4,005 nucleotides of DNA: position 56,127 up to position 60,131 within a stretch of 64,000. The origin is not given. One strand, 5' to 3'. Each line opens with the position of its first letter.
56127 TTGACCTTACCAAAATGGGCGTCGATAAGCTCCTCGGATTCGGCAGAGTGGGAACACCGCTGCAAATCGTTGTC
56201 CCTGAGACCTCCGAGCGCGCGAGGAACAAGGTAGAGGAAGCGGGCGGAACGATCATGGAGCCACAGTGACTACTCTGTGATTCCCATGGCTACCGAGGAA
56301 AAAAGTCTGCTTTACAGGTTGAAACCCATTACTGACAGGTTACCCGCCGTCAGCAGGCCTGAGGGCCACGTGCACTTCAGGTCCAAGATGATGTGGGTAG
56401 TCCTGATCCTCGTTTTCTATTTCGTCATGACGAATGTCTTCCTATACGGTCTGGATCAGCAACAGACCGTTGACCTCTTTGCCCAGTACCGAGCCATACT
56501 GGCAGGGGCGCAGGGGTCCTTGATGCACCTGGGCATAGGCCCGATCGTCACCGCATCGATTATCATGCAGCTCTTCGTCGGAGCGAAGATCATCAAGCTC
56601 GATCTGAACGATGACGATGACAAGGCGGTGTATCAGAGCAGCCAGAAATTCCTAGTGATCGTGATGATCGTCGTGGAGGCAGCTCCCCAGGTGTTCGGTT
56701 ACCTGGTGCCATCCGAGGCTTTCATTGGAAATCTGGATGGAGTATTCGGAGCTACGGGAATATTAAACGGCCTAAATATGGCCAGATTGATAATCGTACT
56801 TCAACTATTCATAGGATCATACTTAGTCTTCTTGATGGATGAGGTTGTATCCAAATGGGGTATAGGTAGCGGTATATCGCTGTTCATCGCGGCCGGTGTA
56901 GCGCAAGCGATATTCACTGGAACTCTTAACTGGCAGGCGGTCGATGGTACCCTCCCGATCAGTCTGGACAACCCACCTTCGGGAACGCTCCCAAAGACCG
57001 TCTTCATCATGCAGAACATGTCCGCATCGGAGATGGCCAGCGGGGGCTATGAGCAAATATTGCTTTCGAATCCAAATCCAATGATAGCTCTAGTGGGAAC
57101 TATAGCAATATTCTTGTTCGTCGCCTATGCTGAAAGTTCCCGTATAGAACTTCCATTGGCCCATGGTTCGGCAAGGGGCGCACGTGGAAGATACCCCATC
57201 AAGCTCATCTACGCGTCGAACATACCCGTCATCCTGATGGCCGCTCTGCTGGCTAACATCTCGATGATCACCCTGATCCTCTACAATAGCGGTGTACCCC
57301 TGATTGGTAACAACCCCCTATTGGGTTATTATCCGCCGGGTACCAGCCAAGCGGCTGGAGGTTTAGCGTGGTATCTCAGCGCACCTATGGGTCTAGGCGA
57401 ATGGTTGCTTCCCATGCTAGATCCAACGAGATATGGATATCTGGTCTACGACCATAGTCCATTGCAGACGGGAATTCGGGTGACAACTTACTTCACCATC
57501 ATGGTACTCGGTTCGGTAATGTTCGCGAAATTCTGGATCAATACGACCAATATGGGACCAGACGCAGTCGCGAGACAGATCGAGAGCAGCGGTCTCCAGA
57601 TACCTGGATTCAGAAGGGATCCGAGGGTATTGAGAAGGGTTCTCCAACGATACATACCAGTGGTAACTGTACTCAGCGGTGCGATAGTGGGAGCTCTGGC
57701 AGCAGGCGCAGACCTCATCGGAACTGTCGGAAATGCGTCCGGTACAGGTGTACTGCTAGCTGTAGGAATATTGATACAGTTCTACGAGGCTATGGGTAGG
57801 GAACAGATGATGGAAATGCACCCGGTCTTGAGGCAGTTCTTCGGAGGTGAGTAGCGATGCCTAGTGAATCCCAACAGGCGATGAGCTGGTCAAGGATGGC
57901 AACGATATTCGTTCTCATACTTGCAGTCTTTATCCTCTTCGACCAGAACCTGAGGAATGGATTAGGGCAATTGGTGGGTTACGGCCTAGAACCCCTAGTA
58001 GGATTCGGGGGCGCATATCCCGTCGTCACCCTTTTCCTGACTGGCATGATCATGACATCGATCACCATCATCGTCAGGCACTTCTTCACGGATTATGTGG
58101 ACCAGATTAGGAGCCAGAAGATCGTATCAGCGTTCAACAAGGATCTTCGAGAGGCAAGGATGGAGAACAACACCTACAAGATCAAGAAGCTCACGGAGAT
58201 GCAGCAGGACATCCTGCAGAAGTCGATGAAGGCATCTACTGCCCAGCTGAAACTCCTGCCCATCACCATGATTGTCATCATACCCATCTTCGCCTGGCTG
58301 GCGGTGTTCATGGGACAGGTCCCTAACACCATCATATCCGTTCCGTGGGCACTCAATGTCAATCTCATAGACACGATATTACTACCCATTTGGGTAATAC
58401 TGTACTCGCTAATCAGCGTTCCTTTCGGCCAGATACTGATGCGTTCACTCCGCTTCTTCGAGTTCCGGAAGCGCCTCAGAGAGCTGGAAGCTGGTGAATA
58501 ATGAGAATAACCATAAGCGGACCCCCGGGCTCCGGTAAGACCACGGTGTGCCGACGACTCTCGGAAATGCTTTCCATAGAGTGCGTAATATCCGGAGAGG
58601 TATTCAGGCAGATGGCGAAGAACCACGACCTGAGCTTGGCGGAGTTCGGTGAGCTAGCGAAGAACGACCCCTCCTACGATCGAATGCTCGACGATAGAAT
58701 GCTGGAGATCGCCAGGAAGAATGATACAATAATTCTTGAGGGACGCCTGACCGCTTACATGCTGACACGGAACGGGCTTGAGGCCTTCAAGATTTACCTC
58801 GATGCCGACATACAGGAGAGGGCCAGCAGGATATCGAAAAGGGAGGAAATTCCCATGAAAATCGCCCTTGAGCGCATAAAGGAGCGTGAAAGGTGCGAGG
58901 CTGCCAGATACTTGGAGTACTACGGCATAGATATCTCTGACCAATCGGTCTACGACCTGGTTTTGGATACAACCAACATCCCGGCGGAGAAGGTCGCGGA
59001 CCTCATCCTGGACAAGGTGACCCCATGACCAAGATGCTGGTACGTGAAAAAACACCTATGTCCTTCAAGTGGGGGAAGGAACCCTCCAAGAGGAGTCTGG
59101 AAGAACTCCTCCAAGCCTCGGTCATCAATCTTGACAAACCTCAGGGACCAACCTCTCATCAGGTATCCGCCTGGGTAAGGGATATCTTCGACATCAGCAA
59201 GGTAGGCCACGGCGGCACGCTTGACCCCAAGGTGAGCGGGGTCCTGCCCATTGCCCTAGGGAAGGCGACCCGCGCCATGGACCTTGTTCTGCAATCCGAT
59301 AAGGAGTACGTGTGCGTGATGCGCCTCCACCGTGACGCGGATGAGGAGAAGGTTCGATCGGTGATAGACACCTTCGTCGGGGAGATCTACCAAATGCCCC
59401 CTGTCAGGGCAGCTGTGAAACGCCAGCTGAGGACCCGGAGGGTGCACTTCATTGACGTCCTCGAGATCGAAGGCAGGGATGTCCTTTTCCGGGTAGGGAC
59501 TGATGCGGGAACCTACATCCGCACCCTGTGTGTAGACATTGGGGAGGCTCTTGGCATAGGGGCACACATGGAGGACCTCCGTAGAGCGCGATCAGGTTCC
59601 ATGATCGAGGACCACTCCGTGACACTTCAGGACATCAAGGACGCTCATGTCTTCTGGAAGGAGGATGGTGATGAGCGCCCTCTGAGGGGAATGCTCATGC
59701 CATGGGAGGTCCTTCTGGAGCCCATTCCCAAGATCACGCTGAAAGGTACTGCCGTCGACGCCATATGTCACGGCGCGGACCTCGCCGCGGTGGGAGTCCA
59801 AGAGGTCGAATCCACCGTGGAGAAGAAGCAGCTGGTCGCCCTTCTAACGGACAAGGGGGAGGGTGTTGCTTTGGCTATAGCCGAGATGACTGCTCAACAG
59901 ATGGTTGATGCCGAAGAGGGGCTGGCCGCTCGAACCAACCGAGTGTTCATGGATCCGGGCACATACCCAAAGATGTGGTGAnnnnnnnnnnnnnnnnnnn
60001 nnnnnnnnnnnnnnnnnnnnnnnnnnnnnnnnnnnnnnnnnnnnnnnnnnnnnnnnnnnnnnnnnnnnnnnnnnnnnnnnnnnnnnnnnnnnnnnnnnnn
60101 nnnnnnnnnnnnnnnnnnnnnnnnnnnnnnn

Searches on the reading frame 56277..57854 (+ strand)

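Call 58: search_protein_families(library=pfam, proteins=[window:56277-57854:+], max_evalue=0.000001)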
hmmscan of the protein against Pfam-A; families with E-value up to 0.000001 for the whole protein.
window:56277-57854:+ (525 aa): 2 families
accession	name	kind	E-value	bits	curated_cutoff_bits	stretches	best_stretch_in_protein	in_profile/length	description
PF00344.25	SecY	-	2.9e-68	230.9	32.2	1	81-503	1-306/306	SecY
PF10559.14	Plug_translocon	-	2.3e-12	46.9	22.1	1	48-80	3-35/35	Plug domain of Sec61p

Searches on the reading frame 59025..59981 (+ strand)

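Call 58: search_protein_families(library=pfam, proteins=[window:59025-59981:+], max_evalue=0.000001)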
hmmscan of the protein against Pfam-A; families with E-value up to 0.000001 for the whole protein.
window:59025-59981:+ (318 aa): 5 families
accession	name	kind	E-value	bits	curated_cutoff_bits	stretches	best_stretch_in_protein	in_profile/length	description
PF01509.24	TruB_N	-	3.1e-27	96.2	27.3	1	52-165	1-149/149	TruB family pseudouridylate synthase (N terminal domain)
PF16198.10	TruB_C_2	-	4.6e-24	84.8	29.3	1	166-231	1-65/66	tRNA pseudouridylate synthase B C-terminal domain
PF01472.26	PUA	-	5.8e-17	61.8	24.8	1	235-307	1-73/74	PUA domain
PF08068.17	DKCLD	-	5.2e-15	55.7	27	1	2-47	12-57/58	DKCLD (NUC011) domain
PF21238.2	Pus10_C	-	8.1e-07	29.3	27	0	90-168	121-201/232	Pus10, C-terminal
